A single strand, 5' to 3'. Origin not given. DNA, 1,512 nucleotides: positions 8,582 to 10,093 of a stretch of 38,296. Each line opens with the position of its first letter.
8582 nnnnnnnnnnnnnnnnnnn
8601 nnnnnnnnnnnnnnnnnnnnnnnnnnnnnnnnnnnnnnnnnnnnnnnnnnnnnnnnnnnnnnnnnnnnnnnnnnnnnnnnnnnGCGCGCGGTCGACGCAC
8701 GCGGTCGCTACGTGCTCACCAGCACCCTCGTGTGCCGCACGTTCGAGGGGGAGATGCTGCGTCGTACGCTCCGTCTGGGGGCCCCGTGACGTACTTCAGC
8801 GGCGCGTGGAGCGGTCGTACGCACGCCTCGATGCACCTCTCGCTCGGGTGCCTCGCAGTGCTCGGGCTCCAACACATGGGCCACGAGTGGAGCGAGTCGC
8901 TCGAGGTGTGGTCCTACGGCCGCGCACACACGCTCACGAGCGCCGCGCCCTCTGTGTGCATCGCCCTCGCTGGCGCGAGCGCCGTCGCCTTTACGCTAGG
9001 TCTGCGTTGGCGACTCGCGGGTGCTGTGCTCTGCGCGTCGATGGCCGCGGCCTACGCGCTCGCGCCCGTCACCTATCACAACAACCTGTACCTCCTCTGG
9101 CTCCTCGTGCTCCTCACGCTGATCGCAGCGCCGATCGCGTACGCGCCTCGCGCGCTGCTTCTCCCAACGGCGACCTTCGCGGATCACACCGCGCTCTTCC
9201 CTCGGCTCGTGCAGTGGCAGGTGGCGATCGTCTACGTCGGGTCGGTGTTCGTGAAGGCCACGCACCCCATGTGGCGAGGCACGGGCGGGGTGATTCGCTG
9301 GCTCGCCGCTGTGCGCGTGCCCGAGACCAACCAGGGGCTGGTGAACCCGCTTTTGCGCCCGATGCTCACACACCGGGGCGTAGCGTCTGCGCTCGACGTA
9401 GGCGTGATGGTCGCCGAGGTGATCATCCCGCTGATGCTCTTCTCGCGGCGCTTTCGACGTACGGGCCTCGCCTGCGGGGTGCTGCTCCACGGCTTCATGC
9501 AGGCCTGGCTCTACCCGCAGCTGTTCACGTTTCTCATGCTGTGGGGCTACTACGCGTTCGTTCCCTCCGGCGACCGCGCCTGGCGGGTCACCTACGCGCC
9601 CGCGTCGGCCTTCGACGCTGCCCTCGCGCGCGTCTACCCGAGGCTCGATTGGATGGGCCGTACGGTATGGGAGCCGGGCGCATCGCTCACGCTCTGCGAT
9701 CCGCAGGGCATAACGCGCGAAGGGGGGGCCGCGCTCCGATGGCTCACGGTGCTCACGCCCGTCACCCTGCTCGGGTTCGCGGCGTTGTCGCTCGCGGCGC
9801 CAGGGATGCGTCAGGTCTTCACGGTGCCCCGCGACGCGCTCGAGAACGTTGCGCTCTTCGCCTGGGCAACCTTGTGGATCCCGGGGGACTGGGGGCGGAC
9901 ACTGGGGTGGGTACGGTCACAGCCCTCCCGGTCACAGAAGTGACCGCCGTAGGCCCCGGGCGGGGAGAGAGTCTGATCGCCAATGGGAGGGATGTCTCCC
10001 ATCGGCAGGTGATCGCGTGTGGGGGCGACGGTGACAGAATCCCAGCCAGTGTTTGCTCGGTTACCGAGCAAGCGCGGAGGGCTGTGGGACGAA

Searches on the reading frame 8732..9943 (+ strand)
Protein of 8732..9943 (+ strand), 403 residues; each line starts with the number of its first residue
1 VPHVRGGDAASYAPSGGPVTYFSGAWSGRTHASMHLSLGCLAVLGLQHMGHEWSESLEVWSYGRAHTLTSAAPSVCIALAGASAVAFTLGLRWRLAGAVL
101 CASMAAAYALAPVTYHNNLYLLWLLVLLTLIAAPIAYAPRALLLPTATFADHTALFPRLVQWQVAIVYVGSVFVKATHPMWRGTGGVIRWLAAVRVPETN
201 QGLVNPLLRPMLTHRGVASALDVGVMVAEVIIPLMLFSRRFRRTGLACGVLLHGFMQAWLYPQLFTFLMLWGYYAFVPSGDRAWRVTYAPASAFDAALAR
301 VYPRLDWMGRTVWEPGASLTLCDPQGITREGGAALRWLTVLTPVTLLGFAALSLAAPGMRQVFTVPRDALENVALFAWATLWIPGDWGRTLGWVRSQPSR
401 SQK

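Call 31: search_protein_families(library=pfam, proteins=[window:8732-9943:+], max_evalue=0.001)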
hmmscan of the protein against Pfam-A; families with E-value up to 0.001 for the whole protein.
window:8732-9943:+ (403 aa): 1 family
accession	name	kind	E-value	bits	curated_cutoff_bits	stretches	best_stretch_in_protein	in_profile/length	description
PF05090.19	HTTM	-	3.1e-08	34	27.7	1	36-277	20-255/259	HTTM domain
